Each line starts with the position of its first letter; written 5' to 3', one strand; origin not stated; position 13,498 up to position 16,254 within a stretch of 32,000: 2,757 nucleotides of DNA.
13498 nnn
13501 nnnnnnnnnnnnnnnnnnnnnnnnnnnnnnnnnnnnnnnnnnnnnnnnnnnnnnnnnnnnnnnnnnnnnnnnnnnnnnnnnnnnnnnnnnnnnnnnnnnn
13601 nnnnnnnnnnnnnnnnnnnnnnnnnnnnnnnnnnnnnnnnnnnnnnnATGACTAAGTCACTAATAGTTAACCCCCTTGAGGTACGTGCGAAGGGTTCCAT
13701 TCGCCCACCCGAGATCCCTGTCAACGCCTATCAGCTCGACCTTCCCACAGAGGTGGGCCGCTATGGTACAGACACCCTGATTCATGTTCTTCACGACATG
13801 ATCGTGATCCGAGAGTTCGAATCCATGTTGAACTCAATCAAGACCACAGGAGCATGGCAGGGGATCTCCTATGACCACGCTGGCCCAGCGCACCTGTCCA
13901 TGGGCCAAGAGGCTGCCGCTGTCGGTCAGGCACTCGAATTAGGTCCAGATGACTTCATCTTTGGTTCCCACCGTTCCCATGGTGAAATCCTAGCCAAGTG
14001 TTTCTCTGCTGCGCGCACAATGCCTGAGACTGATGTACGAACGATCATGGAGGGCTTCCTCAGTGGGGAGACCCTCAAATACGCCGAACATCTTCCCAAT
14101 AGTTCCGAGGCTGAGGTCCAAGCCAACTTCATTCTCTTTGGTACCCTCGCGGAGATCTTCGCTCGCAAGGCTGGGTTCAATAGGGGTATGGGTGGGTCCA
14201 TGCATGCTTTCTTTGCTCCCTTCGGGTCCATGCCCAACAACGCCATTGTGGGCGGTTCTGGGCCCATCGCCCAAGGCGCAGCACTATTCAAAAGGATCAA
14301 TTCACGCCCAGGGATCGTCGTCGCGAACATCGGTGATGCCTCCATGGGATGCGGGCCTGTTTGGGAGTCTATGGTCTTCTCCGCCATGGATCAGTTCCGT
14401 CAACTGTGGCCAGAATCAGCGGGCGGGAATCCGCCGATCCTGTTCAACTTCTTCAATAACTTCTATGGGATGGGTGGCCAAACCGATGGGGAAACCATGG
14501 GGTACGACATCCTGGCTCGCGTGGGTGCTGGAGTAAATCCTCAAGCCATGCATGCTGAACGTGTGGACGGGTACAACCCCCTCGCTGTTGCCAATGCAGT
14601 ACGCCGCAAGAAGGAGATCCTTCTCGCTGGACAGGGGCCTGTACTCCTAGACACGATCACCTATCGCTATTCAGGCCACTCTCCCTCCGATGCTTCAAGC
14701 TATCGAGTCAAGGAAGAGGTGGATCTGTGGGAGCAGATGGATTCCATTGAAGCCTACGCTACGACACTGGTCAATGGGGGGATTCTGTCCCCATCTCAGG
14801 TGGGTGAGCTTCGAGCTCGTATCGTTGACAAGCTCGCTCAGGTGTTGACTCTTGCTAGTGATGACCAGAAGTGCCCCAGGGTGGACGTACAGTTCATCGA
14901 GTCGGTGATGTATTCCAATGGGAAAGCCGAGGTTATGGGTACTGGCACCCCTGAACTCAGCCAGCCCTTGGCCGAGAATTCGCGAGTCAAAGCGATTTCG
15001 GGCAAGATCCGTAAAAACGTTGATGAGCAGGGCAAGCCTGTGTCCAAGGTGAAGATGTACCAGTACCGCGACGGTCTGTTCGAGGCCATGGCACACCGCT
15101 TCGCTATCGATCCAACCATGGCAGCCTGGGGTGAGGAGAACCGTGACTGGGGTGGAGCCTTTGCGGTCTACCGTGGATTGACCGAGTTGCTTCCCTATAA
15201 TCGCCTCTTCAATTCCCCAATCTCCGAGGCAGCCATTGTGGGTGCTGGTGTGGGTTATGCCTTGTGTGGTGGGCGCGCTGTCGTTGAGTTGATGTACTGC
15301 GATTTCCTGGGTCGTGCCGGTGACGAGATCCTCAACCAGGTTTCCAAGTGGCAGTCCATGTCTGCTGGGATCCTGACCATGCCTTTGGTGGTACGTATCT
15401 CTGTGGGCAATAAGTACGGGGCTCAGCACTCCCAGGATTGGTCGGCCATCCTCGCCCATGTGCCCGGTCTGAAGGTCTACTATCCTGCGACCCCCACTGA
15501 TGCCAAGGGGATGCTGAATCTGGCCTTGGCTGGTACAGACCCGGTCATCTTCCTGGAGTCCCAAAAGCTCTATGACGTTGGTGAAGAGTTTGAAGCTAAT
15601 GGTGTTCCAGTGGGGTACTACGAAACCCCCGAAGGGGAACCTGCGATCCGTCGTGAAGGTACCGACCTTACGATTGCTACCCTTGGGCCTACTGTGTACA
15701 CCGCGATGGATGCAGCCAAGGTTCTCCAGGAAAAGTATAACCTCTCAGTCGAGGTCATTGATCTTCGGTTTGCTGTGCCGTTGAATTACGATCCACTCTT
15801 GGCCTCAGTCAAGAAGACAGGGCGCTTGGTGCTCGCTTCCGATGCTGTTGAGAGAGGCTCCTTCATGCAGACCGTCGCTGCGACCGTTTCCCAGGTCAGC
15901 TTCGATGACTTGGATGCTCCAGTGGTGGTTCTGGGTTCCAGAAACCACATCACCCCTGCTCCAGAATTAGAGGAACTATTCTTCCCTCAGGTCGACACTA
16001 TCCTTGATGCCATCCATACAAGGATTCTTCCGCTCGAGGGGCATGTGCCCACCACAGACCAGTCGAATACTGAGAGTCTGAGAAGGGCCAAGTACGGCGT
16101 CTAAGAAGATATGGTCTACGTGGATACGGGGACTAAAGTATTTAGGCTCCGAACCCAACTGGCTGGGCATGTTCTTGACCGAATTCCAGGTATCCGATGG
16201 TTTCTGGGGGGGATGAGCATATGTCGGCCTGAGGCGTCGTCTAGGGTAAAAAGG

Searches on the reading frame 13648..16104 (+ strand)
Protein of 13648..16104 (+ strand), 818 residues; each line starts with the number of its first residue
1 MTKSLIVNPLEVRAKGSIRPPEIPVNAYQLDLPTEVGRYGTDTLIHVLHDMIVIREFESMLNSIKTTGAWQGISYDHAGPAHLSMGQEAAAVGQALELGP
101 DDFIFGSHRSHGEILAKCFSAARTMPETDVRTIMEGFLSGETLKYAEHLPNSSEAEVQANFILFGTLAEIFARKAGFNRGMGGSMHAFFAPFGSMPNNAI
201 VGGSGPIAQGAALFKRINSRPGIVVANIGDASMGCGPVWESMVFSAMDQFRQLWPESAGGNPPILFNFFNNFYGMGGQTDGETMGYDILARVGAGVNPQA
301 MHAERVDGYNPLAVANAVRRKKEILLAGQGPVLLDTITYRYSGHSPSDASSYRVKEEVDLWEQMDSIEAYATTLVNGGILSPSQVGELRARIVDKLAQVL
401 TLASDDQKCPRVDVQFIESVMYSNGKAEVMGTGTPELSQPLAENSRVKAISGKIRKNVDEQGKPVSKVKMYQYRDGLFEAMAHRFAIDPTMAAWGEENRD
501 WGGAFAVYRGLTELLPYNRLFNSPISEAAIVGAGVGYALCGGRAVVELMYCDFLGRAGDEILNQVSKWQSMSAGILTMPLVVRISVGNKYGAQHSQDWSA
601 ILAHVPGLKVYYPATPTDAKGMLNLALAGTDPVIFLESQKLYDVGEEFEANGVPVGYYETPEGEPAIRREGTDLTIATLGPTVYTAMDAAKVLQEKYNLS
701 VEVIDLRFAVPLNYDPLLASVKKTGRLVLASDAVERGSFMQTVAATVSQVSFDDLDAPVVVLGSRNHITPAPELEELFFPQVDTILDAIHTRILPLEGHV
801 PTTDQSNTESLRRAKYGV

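Call 4: search_protein_families(library=pfam, proteins=[window:13648-16104:+], max_evalue=0.01)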
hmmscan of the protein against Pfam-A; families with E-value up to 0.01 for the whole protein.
window:13648-16104:+ (818 aa): 3 families
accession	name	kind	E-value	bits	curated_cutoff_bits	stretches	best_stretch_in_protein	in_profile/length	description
PF00676.26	E1_dh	-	1.3e-38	133.1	22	2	166-405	65-293/300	Dehydrogenase E1 component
PF02779.29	Transket_pyr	-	4.4e-29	101.8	27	1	471-642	3-172/174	Transketolase, pyrimidine binding domain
PF02780.25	Transketolase_C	-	2.2e-27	95.8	25.9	1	666-785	4-124/124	Transketolase, C-terminal domain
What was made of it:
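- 13648..16104 (+): Native left flank: fused alpha/beta E1 dehydrogenase gene (818 aa), convergent with DUF3107. Pfam E1_dh, Transket_pyr and Transketolase_C (call 4).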

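Call 7: find_related_loci(query=window:13648-16104:+, collection=genome_contigs, flank=10000)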
Query window:13648-16104:+ (818 aa) in genome_contigs; peptide patterns used: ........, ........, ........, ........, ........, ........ (x = any residue, [..] = any of these).
600 stretches matched a pattern (row limit reached: there are more); 576 encode a relative of the query (tblastn E <= 1e-3); the best 80 are kept; 80 distinct loci.
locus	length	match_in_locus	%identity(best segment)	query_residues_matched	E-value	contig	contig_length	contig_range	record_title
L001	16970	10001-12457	75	1-818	0e+0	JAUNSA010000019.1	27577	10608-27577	MAG: Propionibacteriaceae bacterium isolate S3R_St_70 NODE_756_length_27577_cov_12.151152, whole genome shotgun sequence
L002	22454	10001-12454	74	1-818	0e+0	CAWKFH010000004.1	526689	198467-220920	MAG: uncultured Actinomycetota bacterium isolate MFD09730.bin.1.55 genome assembly, contig: contig_27012, whole genome s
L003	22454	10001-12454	74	1-818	0e+0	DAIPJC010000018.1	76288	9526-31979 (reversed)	MAG TPA_asm: Propionicimonas sp. isolate CTOTU7692 NODE_726_length_76288_cov_46.965881, whole genome shotgun sequence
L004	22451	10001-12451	74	1-818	0e+0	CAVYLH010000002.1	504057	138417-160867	MAG: uncultured Actinomycetota bacterium isolate MFD01299.bin.2.216 genome assembly, contig: contig_1376, whole genome s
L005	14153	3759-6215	74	1-818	0e+0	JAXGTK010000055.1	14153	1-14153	MAG: Propionicimonas sp. isolate AnMBR.bin395 bin395_55, whole genome shotgun sequence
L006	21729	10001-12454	74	1-818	0e+0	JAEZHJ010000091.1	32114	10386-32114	MAG: Actinomycetes bacterium isolate OH_CDB_133 k127_447494, whole genome shotgun sequence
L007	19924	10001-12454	73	1-818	0e+0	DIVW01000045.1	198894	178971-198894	MAG TPA_asm: Propionibacteriaceae bacterium UBA6122 UBA6122_contig_7448, whole genome shotgun sequence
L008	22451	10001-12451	73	1-818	0e+0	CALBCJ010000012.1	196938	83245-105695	MAG TPA_asm: uncultured Propionibacteriaceae bacterium isolate ERR589517_bin.91_CONCOCT_v1.1_MAG genome assembly, contig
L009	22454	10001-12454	73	1-818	0e+0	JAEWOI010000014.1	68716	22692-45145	MAG: Actinomycetes bacterium isolate OH_SBlB_58 k127_600712, whole genome shotgun sequence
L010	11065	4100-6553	73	1-818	0e+0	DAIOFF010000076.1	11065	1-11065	MAG TPA_asm: Scrofimicrobium sp. isolate CTOTU14815 NODE_1218_length_11065_cov_9.950500, whole genome shotgun sequence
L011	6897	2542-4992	74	1-818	0e+0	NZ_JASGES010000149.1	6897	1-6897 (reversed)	MAG: Propionicimonas sp. isolate 7M027 JMF-2106-05-0007A.bin.27_148, whole genome shotgun sequence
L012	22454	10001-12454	73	1-818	0e+0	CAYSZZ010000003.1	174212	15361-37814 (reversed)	MAG TPA_asm: uncultured Propionibacteriaceae bacterium isolate SRP344714_co1_402 genome assembly, contig: NODE_192_lengt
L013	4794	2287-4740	73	1-818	0e+0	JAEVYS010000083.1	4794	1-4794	MAG: Actinomycetes bacterium isolate OH_PBB_141 k127_1252024, whole genome shotgun sequence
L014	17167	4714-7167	72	1-818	0e+0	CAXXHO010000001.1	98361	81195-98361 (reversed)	MAG: Treponemataceae bacterium isolate 993fe4e0-e8d4-426d-abe3-fbd43088238e genome assembly, contig: contig_1, whole gen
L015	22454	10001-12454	71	1-818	0e+0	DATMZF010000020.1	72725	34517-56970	MAG TPA_asm: Rectinemataceae bacterium isolate SMAG_U13167 k141_43279, whole genome shotgun sequence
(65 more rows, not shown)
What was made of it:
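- Tried and rejected: The single genome_contigs scan was spent on the E1 protein (call 7).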
